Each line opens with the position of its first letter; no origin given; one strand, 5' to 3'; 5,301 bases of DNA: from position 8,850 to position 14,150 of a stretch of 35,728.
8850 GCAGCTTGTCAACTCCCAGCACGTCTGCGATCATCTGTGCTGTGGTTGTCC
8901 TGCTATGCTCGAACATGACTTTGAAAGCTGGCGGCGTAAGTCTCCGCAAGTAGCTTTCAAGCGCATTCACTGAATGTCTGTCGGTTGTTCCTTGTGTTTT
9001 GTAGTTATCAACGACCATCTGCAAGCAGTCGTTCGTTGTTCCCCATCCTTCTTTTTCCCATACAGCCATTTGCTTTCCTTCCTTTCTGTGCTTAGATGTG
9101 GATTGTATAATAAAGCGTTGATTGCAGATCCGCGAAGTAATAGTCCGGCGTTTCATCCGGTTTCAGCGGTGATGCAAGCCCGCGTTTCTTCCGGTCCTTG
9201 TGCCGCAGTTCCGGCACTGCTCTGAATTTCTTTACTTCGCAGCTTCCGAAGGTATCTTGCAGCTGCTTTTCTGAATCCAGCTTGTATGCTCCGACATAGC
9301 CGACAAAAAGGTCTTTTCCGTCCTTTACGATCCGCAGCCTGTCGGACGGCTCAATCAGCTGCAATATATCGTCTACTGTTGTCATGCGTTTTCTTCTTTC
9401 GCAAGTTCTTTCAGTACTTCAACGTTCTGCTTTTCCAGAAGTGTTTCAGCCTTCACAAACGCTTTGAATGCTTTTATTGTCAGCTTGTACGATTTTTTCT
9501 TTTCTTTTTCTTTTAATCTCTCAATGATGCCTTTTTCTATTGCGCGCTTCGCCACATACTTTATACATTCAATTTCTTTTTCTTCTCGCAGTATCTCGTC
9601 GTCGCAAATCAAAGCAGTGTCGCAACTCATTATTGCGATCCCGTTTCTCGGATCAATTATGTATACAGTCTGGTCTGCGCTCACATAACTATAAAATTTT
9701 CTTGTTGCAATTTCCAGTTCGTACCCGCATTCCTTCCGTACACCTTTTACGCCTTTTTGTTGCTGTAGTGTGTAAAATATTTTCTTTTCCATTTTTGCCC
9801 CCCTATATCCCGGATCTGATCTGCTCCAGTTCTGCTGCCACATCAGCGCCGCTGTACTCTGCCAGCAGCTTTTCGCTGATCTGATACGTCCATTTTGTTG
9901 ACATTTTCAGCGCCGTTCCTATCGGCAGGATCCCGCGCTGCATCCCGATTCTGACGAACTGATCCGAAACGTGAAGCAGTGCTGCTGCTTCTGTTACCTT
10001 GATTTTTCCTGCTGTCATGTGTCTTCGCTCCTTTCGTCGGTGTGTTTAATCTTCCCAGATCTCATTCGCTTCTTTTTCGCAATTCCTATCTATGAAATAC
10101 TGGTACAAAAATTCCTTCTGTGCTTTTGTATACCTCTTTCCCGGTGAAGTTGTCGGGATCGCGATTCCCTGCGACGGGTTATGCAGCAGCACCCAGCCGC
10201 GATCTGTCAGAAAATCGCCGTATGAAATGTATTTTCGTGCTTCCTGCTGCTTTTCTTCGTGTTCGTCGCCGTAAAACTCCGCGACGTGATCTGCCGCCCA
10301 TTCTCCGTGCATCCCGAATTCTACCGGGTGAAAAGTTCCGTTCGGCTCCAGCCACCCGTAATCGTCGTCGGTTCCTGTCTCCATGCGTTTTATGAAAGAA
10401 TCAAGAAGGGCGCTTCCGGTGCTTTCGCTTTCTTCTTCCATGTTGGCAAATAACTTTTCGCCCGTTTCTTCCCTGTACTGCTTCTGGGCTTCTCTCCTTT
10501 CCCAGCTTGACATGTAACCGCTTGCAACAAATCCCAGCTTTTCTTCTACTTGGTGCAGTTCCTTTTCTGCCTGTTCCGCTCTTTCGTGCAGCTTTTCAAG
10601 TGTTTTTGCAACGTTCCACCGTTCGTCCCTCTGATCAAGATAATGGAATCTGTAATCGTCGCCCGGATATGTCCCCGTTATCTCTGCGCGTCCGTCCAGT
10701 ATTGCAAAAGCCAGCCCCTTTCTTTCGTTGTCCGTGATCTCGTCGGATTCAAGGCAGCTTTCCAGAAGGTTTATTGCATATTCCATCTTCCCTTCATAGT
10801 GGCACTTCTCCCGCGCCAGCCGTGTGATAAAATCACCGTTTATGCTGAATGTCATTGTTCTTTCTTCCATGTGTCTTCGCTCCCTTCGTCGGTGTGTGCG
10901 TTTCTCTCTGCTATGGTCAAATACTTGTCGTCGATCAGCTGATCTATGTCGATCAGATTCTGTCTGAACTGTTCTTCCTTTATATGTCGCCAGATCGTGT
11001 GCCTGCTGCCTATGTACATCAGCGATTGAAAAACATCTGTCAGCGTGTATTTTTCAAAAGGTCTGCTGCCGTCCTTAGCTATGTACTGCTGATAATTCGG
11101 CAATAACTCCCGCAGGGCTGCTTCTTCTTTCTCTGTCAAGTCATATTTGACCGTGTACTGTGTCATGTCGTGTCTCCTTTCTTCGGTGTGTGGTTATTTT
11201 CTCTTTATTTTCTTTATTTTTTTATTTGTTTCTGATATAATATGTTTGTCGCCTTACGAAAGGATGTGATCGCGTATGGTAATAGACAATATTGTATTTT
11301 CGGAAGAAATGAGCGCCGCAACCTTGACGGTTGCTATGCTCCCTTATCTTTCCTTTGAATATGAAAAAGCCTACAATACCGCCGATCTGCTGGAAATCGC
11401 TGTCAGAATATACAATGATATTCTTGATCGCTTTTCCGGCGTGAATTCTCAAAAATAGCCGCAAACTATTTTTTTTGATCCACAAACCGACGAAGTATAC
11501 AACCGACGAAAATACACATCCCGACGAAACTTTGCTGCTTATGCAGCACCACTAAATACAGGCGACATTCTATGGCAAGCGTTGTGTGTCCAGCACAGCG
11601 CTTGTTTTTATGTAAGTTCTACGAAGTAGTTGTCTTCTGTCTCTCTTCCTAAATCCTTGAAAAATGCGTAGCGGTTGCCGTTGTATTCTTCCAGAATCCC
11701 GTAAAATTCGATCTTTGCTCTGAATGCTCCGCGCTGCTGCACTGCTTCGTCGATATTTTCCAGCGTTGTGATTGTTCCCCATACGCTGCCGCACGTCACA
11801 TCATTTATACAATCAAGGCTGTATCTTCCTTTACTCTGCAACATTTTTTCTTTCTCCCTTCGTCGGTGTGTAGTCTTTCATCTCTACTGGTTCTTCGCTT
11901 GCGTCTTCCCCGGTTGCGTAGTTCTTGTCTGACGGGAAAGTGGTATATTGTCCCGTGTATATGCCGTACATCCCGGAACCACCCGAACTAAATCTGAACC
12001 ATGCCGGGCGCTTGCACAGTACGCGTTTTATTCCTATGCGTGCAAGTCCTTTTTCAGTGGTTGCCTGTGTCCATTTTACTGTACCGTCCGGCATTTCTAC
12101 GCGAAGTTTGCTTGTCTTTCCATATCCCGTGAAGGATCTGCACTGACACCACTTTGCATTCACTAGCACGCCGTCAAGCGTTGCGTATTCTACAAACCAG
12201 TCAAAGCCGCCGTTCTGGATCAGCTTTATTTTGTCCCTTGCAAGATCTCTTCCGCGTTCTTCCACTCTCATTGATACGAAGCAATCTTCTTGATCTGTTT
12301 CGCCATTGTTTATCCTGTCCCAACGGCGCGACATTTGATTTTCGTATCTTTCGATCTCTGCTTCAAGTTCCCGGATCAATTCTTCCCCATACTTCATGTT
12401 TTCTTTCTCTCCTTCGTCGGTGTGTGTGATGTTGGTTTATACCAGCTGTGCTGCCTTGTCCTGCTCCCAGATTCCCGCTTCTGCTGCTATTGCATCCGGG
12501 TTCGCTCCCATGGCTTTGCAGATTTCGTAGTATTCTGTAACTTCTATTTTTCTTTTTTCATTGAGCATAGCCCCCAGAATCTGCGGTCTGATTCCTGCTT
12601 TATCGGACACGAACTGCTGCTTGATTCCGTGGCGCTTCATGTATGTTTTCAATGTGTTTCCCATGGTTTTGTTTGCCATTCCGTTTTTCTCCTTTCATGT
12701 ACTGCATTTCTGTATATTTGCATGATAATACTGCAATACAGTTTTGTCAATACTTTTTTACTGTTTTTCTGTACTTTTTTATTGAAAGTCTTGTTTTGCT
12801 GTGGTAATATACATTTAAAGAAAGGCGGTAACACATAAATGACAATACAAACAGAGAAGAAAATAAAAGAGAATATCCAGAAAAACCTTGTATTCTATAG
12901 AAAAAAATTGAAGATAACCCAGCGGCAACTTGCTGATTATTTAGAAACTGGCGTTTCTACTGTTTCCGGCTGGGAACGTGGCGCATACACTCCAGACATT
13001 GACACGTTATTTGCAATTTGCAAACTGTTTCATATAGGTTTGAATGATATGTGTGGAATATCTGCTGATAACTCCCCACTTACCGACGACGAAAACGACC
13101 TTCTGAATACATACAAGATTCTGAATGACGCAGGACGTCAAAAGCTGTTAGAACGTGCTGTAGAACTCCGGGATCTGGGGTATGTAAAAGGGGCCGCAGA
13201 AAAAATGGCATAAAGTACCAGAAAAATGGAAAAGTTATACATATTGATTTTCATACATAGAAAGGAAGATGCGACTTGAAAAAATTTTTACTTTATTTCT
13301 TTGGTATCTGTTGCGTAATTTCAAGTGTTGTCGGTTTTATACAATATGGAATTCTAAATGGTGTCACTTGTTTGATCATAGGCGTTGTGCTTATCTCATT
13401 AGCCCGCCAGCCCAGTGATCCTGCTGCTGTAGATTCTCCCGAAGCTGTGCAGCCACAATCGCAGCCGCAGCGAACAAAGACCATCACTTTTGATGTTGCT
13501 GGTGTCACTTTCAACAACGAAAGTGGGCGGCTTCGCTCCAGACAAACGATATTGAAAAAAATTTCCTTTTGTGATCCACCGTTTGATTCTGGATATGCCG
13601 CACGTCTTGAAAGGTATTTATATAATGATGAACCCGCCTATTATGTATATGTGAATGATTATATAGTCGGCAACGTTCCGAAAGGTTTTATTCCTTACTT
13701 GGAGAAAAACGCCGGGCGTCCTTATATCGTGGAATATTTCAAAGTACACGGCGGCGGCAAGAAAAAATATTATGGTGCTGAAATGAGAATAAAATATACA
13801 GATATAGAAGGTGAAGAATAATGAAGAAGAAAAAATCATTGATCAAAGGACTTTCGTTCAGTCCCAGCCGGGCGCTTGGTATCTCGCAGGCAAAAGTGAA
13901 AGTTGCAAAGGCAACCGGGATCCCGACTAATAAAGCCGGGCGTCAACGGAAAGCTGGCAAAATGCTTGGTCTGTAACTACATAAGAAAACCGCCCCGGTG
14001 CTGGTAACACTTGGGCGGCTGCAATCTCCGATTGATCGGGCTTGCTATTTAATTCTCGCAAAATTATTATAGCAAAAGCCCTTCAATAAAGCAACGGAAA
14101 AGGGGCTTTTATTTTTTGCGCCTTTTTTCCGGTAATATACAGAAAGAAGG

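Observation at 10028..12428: Conserved 18-20 nt box embedding the RBS of five consecutive early genes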

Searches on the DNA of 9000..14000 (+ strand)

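Call 5: search_dna_similar(query=window:9000-14000:+, collection=phages, mode=distant, max_rows=20)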
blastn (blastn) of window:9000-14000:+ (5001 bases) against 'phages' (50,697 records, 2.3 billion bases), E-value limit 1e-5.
Records with a match: 1; places in all: 1; records where one place covers at least 80% of the query: 0.
Best place of each record, by identity: 60-80% 1.
By first word of the organism name: Bacteriophage 1.
By host as written in the record: - 1.
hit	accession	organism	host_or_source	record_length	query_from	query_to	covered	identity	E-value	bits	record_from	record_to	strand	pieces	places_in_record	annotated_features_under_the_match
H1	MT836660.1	Bacteriophage sp.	human fecal samples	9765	856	995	3%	72.1%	7e-11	78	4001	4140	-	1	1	record has no annotation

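Call 29: search_rna_families(source=window, start=9500, end=13500, threshold=evalue, max_evalue=1)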
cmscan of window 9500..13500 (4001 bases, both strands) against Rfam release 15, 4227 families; matches with E-value up to 1: 1.
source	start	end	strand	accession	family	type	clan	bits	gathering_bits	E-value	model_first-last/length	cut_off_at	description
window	12857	12968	-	RF00558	L20_leader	Cis-reg; leader;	-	22.1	58.7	0.43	1-127/127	no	Ribosomal protein L20 leader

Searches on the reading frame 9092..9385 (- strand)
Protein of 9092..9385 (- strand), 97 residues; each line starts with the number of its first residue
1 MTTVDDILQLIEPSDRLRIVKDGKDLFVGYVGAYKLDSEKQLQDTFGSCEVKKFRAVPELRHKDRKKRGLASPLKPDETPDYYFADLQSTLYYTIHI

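Call 8: search_protein_families(library=pfam, proteins=[window:9092-9385:-], max_evalue=0.01)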
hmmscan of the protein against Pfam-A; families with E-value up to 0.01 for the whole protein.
window:9092-9385:- (97 aa): 0 families

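Call 9: search_protein_families(library=phrogs, proteins=[window:9092-9385:-], max_evalue=0.01)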
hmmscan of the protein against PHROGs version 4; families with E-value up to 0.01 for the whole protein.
window:9092-9385:- (97 aa): 1 family
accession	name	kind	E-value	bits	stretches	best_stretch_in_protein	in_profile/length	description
phrog_20014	-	unknown function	9.8e-31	107.1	1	3-97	2-99/99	-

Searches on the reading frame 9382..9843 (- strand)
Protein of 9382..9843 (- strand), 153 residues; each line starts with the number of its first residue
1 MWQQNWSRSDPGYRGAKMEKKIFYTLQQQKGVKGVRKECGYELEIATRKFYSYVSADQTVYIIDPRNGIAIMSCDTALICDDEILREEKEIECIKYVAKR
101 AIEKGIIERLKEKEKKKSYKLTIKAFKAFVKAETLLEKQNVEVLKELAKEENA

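Call 8: search_protein_families(library=pfam, proteins=[window:9382-9843:-], max_evalue=0.01)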
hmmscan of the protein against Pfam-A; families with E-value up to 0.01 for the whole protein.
window:9382-9843:- (153 aa): 0 families

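Call 9: search_protein_families(library=phrogs, proteins=[window:9382-9843:-], max_evalue=0.01)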
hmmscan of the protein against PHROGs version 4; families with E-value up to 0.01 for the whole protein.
window:9382-9843:- (153 aa): 1 family
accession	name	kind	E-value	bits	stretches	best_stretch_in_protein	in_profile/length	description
phrog_17128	-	unknown function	0.0036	17.5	1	91-141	29-79/270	-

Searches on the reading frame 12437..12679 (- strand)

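Call 8: search_protein_families(library=pfam, proteins=[window:12437-12679:-], max_evalue=0.01)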
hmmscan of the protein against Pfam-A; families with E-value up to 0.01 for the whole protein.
window:12437-12679:- (80 aa): 2 families
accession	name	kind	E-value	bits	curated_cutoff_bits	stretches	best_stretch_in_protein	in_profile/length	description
PF01381.28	HTH_3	-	3.1e-06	27.6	23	1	10-62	1-53/55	Helix-turn-helix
PF13443.12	HTH_26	-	3.3e-05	24.5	22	1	10-62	2-55/63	Cro/C1-type HTH DNA-binding domain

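Call 9: search_protein_families(library=phrogs, proteins=[window:12437-12679:-], max_evalue=0.01)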
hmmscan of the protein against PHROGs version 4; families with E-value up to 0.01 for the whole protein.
window:12437-12679:- (80 aa): 6 families
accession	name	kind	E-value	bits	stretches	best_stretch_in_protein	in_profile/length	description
phrog_3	-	transcription regulation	2.7e-05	25.1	1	3-62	86-143/430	transcriptional repressor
phrog_1373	-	transcription regulation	3.7e-05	24.8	1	6-77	64-135/166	transcriptional regulator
phrog_2328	-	transcription regulation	0.00018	22.3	1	3-61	13-71/128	transcriptional repressor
phrog_2967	-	transcription regulation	0.00095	19.8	1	3-67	8-72/225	transcriptional regulator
phrog_4031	-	unknown function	0.0018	17.8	1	7-62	520-576/626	-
phrog_8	-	transcription regulation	0.0028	18.2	1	2-62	73-213/346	transcriptional regulator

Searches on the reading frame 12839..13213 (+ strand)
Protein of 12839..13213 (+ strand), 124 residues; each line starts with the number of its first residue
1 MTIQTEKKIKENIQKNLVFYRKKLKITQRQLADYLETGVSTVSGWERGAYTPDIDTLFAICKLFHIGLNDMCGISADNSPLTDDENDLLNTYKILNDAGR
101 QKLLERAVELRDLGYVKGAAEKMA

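Call 8: search_protein_families(library=pfam, proteins=[window:12839-13213:+], max_evalue=0.01)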
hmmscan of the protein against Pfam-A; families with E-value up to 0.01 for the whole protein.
window:12839-13213:+ (124 aa): 6 families
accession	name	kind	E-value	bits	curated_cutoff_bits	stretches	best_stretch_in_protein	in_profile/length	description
PF01381.28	HTH_3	-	7e-13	48.8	23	1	20-68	4-52/55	Helix-turn-helix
PF12844.13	HTH_19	-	1.5e-06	28.4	30.2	1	16-66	3-53/64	Helix-turn-helix domain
PF13443.12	HTH_26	-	7.3e-05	23.4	22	1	22-76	7-62/63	Cro/C1-type HTH DNA-binding domain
PF13560.12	HTH_31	-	0.00015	22.4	27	1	20-65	9-55/64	Helix-turn-helix domain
PF15731.11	MqsA_antitoxin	-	0.0022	18.5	30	1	7-56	62-113/131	Antitoxin component of bacterial toxin-antitoxin system, MqsA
PF07022.19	Phage_CI_repr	-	0.0041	17.9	22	1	24-69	10-55/65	Bacteriophage CI repressor helix-turn-helix domain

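Call 9: search_protein_families(library=phrogs, proteins=[window:12839-13213:+], max_evalue=0.01)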
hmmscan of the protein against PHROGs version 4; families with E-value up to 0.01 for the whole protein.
window:12839-13213:+ (124 aa): 16 families
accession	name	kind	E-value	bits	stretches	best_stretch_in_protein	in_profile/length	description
phrog_8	-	transcription regulation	1e-14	55.8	1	5-94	69-155/346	transcriptional regulator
phrog_2967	-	transcription regulation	7.1e-11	43.1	1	6-104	4-99/225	transcriptional regulator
phrog_3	-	transcription regulation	7.7e-11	43.4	1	5-84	81-158/430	transcriptional repressor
phrog_4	-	transcription regulation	2.6e-09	37.6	1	7-79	127-199/400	transcriptional repressor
phrog_1373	-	transcription regulation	1.8e-07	32.3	1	8-68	61-119/166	transcriptional regulator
phrog_5823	-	transcription regulation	2.1e-07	31.4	1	10-90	4-86/404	transcriptional regulator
phrog_4836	-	transcription regulation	7e-07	30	1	7-78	70-139/194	CII-like regulator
phrog_2328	-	transcription regulation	9e-06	26.5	1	10-67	13-70/128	transcriptional repressor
phrog_2104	-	unknown function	2.9e-05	25.2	1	18-53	45-80/103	-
phrog_7950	-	transcription regulation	4.3e-05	24.5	1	14-47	9-42/68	transcriptional repressor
phrog_2339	-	DNA, RNA and nucleotide metabolism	0.00076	20.4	1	4-62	17-76/98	HTH DNA binding protein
phrog_7241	-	transcription regulation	0.0033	18.5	1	16-70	65-119/122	transcriptional regulator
phrog_1124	-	transcription regulation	0.0033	18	1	9-64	5-59/177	transcriptional regulator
phrog_296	-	integration and excision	0.0037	17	1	5-58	220-273/626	DNA transposition protein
phrog_2439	-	transcription regulation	0.0043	17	1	15-66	10-61/367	transcriptional regulator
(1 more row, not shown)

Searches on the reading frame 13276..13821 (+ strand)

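Call 26: search_protein_families(library=pfam, proteins=[window:13276-13821:+], max_evalue=0.01)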
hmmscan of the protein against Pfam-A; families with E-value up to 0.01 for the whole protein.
window:13276-13821:+ (181 aa): 0 families

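Call 54: search_protein_families(library=phrogs, proteins=[window:13276-13821:+], max_evalue=0.001)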
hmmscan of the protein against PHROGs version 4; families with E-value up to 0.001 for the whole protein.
window:13276-13821:+ (181 aa): 1 family
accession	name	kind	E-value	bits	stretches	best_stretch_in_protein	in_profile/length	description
phrog_13363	-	unknown function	0.00049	20.3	1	52-96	141-185/318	-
